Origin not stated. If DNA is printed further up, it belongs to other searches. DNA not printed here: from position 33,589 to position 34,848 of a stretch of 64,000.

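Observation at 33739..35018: MqsR-like toxin paired with an MqsA-like HTH fused to a Panacea (DUF4065) domain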

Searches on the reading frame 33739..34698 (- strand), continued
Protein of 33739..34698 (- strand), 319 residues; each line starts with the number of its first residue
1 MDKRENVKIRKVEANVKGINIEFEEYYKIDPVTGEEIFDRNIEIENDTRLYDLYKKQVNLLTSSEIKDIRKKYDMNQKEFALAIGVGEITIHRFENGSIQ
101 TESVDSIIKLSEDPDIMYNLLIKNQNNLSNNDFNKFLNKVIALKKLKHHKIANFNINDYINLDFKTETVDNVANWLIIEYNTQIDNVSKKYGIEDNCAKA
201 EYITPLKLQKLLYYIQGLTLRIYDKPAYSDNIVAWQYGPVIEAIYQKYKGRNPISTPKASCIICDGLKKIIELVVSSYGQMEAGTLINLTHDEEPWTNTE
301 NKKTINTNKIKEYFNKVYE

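Call 28: search_protein_representatives(protein=window:33739-34698:-)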
Query: 319 residues. Proteins with E-value up to 0.001 (for the whole library): 8444; up to 1e-10: 1550; up to 1e-30: 35. The best 150 are listed.
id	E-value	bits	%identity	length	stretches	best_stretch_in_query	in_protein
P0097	4.0e-127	440.2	65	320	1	1-318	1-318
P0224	5.6e-84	298.5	51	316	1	1-318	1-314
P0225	3.5e-82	292.6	48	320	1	7-318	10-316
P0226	4.9e-78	279.0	53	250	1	46-295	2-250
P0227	1.9e-75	270.5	48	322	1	5-318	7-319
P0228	1.4e-72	261.0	45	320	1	7-318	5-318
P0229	7.9e-70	252.0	43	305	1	14-318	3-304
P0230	5.0e-64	233.0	56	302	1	7-222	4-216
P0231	5.0e-64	233.0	45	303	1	14-319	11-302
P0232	2.2e-62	227.5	42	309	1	7-319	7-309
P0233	5.0e-59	216.5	40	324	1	7-319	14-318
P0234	3.8e-58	213.7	39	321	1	8-318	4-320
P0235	2.6e-57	210.9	49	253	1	6-250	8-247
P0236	1.6e-56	208.4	38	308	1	7-319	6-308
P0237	1.6e-53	198.4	39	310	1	1-318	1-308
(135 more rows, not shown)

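Call 37: find_related_loci(query=A3, collection=genome_contigs, flank=3000)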
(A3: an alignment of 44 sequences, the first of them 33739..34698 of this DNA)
Query A3 (319 aa) in genome_contigs; peptide patterns used: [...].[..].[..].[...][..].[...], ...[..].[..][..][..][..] (x = any residue, [..] = any of these).
599 stretches matched a pattern (row limit reached: there are more); 545 encode a relative of the query (tblastn E <= 1e-3); the best 80 are kept; 80 distinct loci.
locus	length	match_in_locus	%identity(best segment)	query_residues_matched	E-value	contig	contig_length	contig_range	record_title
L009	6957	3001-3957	80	1-319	2e-174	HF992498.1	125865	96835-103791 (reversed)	Mycoplasma sp. CAG:877 genomic scaffold, scf55, whole genome shotgun sequence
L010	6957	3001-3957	77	1-319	8e-167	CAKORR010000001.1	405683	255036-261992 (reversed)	MAG: uncultured Bacilli bacterium isolate REFINED_METABAT215_TOP10_CONTIGS_1500_ASSEMBLY_K77_MERGED__Hadza_MoBio_hadza-A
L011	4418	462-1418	79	1-319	4e-168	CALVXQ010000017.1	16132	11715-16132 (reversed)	MAG: uncultured Bacilli bacterium isolate BRZ_LM__bin26 genome assembly, contig: BRZ_LM__NODE_4925_length_16132_cov_7.45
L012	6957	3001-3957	76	1-319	3e-164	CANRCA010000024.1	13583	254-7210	MAG: uncultured Bacilli bacterium isolate Lapin-027__bin88 genome assembly, contig: Lapin-027__NODE_4400_length_13583_co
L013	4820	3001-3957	75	1-319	3e-160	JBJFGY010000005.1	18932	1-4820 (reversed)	MAG: Bacilli bacterium isolate PUUB50_bin.015 NODE_1143_length_18932_cov_13.072416, whole genome shotgun sequence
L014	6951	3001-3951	66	1-317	8e-137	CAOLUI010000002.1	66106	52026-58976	MAG TPA_asm: uncultured Bacilli bacterium isolate MGBC109233 genome assembly, contig: MGBC109233.2, whole genome shotgun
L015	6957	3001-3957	64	1-319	9e-134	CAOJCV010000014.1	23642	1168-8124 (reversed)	MAG TPA_asm: uncultured Tenericutes bacterium isolate SRR15604481_bin.54_metawrap_v1.3_MAG genome assembly, contig: NODE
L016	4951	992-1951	59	1-319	3e-123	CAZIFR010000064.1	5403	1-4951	MAG TPA_asm: uncultured Muribaculaceae bacterium isolate SRP294416_co3_757 genome assembly, contig: NODE_37762_length_54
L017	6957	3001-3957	57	1-319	1e-117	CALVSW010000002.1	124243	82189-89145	MAG: uncultured Bacilli bacterium isolate BRZ_LF__bin95 genome assembly, contig: BRZ_LF__NODE_109_length_124243_cov_24.5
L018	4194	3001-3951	57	1-318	9e-116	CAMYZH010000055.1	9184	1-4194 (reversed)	MAG TPA_asm: uncultured Clostridium sp. isolate SRR10912537_bin.20_metaWRAP_v1.3_MAG genome assembly, contig: ERZ1421001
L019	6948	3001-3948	55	3-318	1e-114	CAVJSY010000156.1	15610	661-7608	Oribacterium sp. isolate G02624-L1_cleanbin_000032 genome assembly, contig: Spades_G02624-L1_contig_1418, whole genome s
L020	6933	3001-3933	54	6-319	1e-105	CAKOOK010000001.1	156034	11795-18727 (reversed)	MAG: uncultured Bacilli bacterium isolate REFINED_METABAT215_TOP10_CONTIGS_1500_ASSEMBLY_K77_MERGED__Hadza_PheChl_Fiber-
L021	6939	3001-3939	54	3-319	2e-100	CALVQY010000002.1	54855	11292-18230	MAG: uncultured Bacilli bacterium isolate BRZ_NN__bin51 genome assembly, contig: BRZ_NN__NODE_603_length_54855_cov_18.25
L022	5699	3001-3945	53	1-319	3e-99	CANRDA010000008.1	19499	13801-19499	MAG: uncultured Bacilli bacterium isolate Lapin-027__bin13 genome assembly, contig: Lapin-027__NODE_2522_length_19499_co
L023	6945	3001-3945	51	1-319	6e-99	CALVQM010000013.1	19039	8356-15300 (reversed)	MAG: uncultured Bacilli bacterium isolate BRZ_NT__bin122 genome assembly, contig: BRZ_NT__NODE_3619_length_19039_cov_5.8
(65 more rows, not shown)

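Call 45: predict_structure(alignment_id=A2)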
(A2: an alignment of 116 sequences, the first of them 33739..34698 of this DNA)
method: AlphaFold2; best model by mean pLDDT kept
length: 319 residues; sequences in the alignment: 116
mean_pLDDT: 92.8   pTM: 0.83
mean pLDDT of the five models: 92.8, 92.6, 92.2, 92.1, 91.6
residues with pLDDT >= 90: 267; 70-90: 41; 50-70: 8; < 50: 3
segments of 3 or more residues with pLDDT < 50: 1-3
pLDDT, mean of each block of 10 residues (from residue 1): 73 92 92 89 90 95 97 97 96 93 96 97 96 97 96 93 96 96 87 62 93 98 97 96 95 86 94 97 94 96 97 96
secondary structure, 60 per line:
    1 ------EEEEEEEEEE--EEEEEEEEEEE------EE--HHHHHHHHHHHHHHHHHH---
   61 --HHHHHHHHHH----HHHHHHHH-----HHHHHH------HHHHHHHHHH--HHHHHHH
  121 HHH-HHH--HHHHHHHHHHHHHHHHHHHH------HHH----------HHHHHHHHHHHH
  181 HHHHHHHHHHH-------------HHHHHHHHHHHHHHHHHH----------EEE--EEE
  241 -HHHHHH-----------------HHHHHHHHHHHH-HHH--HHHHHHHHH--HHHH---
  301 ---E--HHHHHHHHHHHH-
elements in order: E7-16 E19-29 H40-57 H63-72 H77-84 H90-95 H102-111 H114-123 H130-149 H169-191 H205-222 E233-235 E238-240 H242-247 H265-276 H283-291 H294-297 H307-318

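Call 48: fold_search(model_id=the predicted structure, library=pdb)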
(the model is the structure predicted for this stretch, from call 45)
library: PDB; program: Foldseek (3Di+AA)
matches with E <= 10: 204; with E <= 0.001: 0
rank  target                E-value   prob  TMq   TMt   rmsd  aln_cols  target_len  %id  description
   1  3gn5_A                4.2e-03  1.00  0.20  0.44  11.0       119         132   18  Structure of the E. coli protein MqsA (YgiT/b3021) (released 2010-01-12)
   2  3gn5_B                4.6e-03  1.00  0.19  0.41  11.8       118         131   18  Structure of the E. coli protein MqsA (YgiT/b3021) (released 2010-01-12)
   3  5j9i_B                2.6e-01  1.00  0.19  0.81   1.3        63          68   22  Crystal structure of the HigA2 antitoxin C-terminal domain (released 2017-04-05)
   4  5j9i_C                2.8e-01  1.00  0.19  0.82   1.1        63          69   22  Crystal structure of the HigA2 antitoxin C-terminal domain (released 2017-04-05)
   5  5j9i_A                2.9e-01  1.00  0.18  0.83   1.1        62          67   22  Crystal structure of the HigA2 antitoxin C-terminal domain (released 2017-04-05)
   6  8a0x_A                3.4e-01  0.98  0.19  0.56  19.9       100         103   18  Crystal structure of the HigB2-HigA2 tetramer in complex with operator DNA (released 2023-05-03)
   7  4ucd_A                3.8e-01  0.14  0.11  0.14  14.5       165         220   12  N-terminal globular domain of the RSV Nucleoprotein in complex with the Nucleoprotein Phosphoprotein interaction inhib (released 2015-08-19)
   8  4uc8_B                4.7e-01  0.08  0.09  0.12  14.8       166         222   14  N-terminal globular domain of the RSV Nucleoprotein in complex with C- terminal phenylalanine of the Phosphoprotein (released 2015-08-19)
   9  5jaa_A                4.9e-01  0.93  0.18  0.53  20.3       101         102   19  Crystal structure of the HigBA2 toxin-antitoxin complex (released 2017-04-05)
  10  2wj8_J                4.9e-01  0.09  0.17  0.15  18.5       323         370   11  Respiratory Syncitial Virus RiboNucleoProtein (released 2009-12-08)
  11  2wj8_O                4.9e-01  0.09  0.17  0.15  18.5       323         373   11  Respiratory Syncitial Virus RiboNucleoProtein (released 2009-12-08)
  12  2wj8_A                4.9e-01  0.09  0.17  0.15  18.5       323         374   11  Respiratory Syncitial Virus RiboNucleoProtein (released 2009-12-08)
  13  2wj8_B                4.9e-01  0.09  0.17  0.15  18.5       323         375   11  Respiratory Syncitial Virus RiboNucleoProtein (released 2009-12-08)
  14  2wj8_C                4.9e-01  0.09  0.17  0.15  18.5       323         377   11  Respiratory Syncitial Virus RiboNucleoProtein (released 2009-12-08)
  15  2wj8_N                4.9e-01  0.09  0.17  0.15  18.5       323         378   11  Respiratory Syncitial Virus RiboNucleoProtein (released 2009-12-08)
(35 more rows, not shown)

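Call 51: search_protein_families(library=padloc, proteins=[window:33739-34698:-], max_evalue=0.01)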
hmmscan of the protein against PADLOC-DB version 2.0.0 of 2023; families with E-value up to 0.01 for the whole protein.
window:33739-34698:- (319 aa): 4 families
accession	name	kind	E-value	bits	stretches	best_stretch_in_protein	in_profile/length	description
PDLC02926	HTH_VI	-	2.2e-06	25.8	1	65-145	5-84/92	-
PDLC03952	RmrA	-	0.00048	17.1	1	55-137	16-97/395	-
PDLC03947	RmrA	-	0.00097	16.1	1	56-151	6-100/383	-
PDLC04775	PDC-M69A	-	0.0013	17.3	1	65-163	11-108/113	-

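Call 60: find_related_loci(query=A3, collection=viral_contigs, flank=6000)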
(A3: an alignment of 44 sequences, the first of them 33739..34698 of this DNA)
Query A3 (319 aa) in viral_contigs; peptide patterns used: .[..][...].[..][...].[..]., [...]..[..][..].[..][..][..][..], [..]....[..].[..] (x = any residue, [..] = any of these).
577 stretches matched a pattern; 437 encode a relative of the query (tblastn E <= 1e-3); the best 80 are kept; 80 distinct loci.
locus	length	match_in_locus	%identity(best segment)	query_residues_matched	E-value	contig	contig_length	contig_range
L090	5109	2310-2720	41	171-315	1e-25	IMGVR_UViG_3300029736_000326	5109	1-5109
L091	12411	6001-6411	41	171-315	1e-25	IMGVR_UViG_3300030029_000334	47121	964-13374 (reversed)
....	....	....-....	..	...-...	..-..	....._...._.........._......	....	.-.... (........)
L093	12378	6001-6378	46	196-318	5e-25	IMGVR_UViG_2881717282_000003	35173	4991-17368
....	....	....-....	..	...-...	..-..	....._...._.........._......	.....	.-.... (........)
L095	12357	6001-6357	40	200-314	4e-24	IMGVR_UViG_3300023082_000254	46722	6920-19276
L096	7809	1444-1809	43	200-318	6e-24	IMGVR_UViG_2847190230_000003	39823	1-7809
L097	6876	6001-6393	37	185-315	5e-24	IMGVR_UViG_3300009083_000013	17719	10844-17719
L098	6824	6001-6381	44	196-318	1e-23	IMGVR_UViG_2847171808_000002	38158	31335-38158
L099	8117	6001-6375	42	193-314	2e-23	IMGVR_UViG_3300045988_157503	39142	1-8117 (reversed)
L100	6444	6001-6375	42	193-314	2e-23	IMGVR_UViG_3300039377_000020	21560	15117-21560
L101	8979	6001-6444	33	166-316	2e-23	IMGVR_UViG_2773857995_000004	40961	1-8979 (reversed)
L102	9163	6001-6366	44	201-318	5e-23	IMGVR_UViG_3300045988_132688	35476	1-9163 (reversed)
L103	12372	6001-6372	43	196-316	1e-22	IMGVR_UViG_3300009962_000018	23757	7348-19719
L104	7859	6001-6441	38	169-315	1e-22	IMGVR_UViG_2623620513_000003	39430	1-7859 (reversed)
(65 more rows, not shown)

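Call 61: search_dna_similar(query=window:33739-34698:-, collection=plasmids, mode=protein, max_rows=12)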
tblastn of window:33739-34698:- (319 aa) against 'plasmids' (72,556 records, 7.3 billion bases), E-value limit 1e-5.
Records with a match: 107; places in all: 117; records where one place covers at least 80% of the query: 56.
Best place of each record, by identity: <60% 107.
By first word of the organism name: Bacillus 67; Clostridium 7; Lactobacillus 7; Ligilactobacillus 5; Paenibacillus 4; Clostridioides 2; Neisseria 2; Pseudomonas 2; Fusobacteria 1; Lysinibacillus 1; and 9 more.
By predicted mobility (MOB-suite, as given by PLSDB): non-mobilizable 88; conjugative 10; mobilizable 9.
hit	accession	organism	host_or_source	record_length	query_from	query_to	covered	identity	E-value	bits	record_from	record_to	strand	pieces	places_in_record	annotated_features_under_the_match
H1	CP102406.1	Fusobacteria bacterium ZRK30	pure culture,cold seep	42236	16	296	88%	34.7%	1e-36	146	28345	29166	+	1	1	DUF4065 domain-containing protein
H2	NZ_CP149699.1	Clostridioides difficile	Dog,single cell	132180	7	296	91%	27.9%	3e-20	99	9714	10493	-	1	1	type II toxin-antitoxin system antitoxin SocA domain-containing ...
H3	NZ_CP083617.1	Clostridioides difficile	-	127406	16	296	88%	27.9%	6e-22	103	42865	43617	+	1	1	type II toxin-antitoxin system antitoxin SocA domain-containing ...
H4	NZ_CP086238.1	Clostridium estertheticum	single colony,bovine feces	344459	36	296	82%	30.0%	3e-19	96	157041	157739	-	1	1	type II toxin-antitoxin system antitoxin SocA domain-containing ...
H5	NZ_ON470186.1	Bacillus thuringiensis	-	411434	36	296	82%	28.6%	8e-18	91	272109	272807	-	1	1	type II toxin-antitoxin system antitoxin SocA domain-containing ...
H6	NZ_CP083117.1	Bacillus thuringiensis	whole organism,Biopesticide Delfin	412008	36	296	82%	28.6%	8e-18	91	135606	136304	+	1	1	type II toxin-antitoxin system antitoxin SocA domain-containing ...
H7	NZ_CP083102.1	Bacillus thuringiensis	whole organism,Biopesticide DiPel DF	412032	36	296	82%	28.6%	8e-18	91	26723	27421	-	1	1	type II toxin-antitoxin system antitoxin SocA domain-containing ...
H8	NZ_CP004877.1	Bacillus thuringiensis serovar kurstaki str. HD-1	soil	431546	36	296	82%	28.6%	8e-18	91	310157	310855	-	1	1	type II toxin-antitoxin system antitoxin SocA domain-containing ...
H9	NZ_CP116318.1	Bacillus thuringiensis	soil sample,soil sample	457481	36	296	82%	28.6%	8e-18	91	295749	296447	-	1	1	type II toxin-antitoxin system antitoxin SocA domain-containing ...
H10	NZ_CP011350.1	Bacillus thuringiensis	tobacco,single cell,roots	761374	36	296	82%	28.6%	8e-18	91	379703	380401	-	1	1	type II toxin-antitoxin system antitoxin SocA domain-containing ...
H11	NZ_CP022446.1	Bacillus cereus C1L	whole organism,rhizosphere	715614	36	296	82%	28.6%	2e-17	91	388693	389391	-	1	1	type II toxin-antitoxin system antitoxin SocA domain-containing ...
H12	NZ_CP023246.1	Bacillus cereus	bacteria,pure culture,air in Laboratory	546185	36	296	82%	28.6%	2e-17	91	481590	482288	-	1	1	type II toxin-antitoxin system antitoxin SocA domain-containing ...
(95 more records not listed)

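Call 62: search_dna_similar(query=window:33739-34698:-, collection=phages, mode=protein, max_rows=12)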
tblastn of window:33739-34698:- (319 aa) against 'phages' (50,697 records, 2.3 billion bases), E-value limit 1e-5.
Records with a match: 115; places in all: 119; records where one place covers at least 80% of the query: 4.
Best place of each record, by identity: <60% 115.
By first word of the organism name: Bacteriophage 22; Pseudomonas 19; Stx2a-converting 19; Paenibacillus 15; Bacillus 9; Burkholderia 6; Escherichia 5; Streptococcus 4; Cylindrospermopsis 2; Salmonella 2; and 10 more.
By host as written in the record: - 31; Pseudomonas aeruginosa 18; Helicobacter cinaedi 12; Paenibacillus larvae 11; Bacillus subtilis 4; Paenibacillus larvae 2006 2; Paenibacillus larvae ATCC 9545 2; Salmonella serovar Haardt 2; and 30 more.
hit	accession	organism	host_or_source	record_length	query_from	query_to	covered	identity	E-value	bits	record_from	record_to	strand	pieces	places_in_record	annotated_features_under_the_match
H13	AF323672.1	Lactococcus phage bIL311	Lactococcus lactis IL1403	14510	35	319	89%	30.0%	5e-22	102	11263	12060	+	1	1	orf21: Orf21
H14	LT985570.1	Bacteriophage sp.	-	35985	32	319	90%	27.0%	4e-18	91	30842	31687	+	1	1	record has no annotation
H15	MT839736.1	Bacteriophage sp.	human fecal samples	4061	13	296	89%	25.6%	6e-16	84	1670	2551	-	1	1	record has no annotation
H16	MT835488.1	Bacteriophage sp.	human fecal samples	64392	14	296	89%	24.1%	3e-12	73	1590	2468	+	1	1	record has no annotation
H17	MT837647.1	Bacteriophage sp.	human fecal samples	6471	17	240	70%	26.7%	2e-12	74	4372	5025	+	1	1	record has no annotation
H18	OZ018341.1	Marinitoga phage MPV1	-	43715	26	140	36%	40.0%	2e-12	74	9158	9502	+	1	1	DNA binding protein, putative antitoxin | Hypothetical protein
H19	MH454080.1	Paenibacillus phage Ley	Paenibacillus larvae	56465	141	296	49%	27.4%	3e-9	64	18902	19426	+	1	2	hypothetical protein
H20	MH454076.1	Paenibacillus phage Ash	Paenibacillus larvae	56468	141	296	49%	27.4%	3e-9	64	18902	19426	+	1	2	hypothetical protein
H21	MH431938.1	Paenibacillus phage C7Cdelta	Paenibacillus larvae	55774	141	296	49%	27.4%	5e-9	63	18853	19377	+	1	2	hypothetical protein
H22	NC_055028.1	Paenibacillus phage C7Cdelta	Paenibacillus larvae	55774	141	296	49%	27.4%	5e-9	63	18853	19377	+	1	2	DUF4065 domain-containing protein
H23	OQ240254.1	Latilactobacillus phage TMW 1.706 P2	Latilactobacillus curvatus TMW 1.706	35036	169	296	40%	31.6%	1e-13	77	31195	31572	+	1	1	Cro/CI family transcriptional regulator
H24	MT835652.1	Bacteriophage sp.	human fecal samples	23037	8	130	39%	31.5%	2e-6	56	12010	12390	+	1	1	record has no annotation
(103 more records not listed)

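Call 63: get_annotated_region(hit=H5, flank=1500)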
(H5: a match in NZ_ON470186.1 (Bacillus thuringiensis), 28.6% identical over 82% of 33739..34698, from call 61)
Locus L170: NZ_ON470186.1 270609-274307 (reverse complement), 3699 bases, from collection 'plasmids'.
description: Bacillus thuringiensis strain SY27.1 plasmid pSY27.1_12, complete sequence
organism: Bacillus thuringiensis (NCBI taxid 1428)
taxonomy: Bacteria; Bacillota; Bacilli; Bacillales; Bacillaceae; Bacillus; Bacillus thuringiensis
host: -; source: -; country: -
typing (MOB-suite, as given by PLSDB): non-mobilizable; replicon rep_cluster_125,rep_cluster_1721; mating-pair formation MPF_T
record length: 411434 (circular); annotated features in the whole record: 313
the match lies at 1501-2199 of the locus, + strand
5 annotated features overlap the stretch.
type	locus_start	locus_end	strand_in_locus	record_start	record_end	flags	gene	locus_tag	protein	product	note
CDS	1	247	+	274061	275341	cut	-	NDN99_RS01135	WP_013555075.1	purine/pyrimidine permease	GO:0055085 - transmembrane transport [Evidence IEA]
CDS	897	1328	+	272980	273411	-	-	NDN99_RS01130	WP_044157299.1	hypothetical protein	-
CDS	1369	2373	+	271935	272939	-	-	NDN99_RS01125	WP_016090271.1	type II toxin-antitoxin system antitoxin SocA domain-containing protein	-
CDS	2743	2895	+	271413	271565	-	-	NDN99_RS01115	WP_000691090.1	hypothetical protein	-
CDS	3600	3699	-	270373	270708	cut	-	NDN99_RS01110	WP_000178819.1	branched-chain amino acid transporter permease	-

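Call 64: get_annotated_region(hit=H1, flank=1500)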
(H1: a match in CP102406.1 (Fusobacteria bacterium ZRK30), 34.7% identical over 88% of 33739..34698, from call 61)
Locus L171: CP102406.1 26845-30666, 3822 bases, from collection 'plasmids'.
description: Fusobacteria bacterium ZRK30 plasmid pZRK30-1, complete sequence
organism: Fusobacteria bacterium ZRK30 (NCBI taxid 2970471)
taxonomy: Bacteria; Fusobacteriota; ; ; ; ; Fusobacteria bacterium ZRK30
host: -; source: pure culture,cold seep; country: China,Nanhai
typing (MOB-suite, as given by PLSDB): non-mobilizable
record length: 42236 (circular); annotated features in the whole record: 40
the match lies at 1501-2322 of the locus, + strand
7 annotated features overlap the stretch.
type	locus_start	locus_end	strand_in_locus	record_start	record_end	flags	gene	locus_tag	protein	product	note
CDS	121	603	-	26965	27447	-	-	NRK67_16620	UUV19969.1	hypothetical protein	-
CDS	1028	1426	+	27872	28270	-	-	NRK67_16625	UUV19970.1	hypothetical protein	-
CDS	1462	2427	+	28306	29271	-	-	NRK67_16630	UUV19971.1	DUF4065 domain-containing protein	-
CDS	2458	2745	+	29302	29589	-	-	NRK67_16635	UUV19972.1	hypothetical protein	-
CDS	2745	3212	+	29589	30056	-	-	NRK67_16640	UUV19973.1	hypothetical protein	-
CDS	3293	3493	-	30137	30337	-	-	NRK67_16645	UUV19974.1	hypothetical protein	-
CDS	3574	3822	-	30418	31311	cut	-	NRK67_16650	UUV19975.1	metal-dependent hydrolase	-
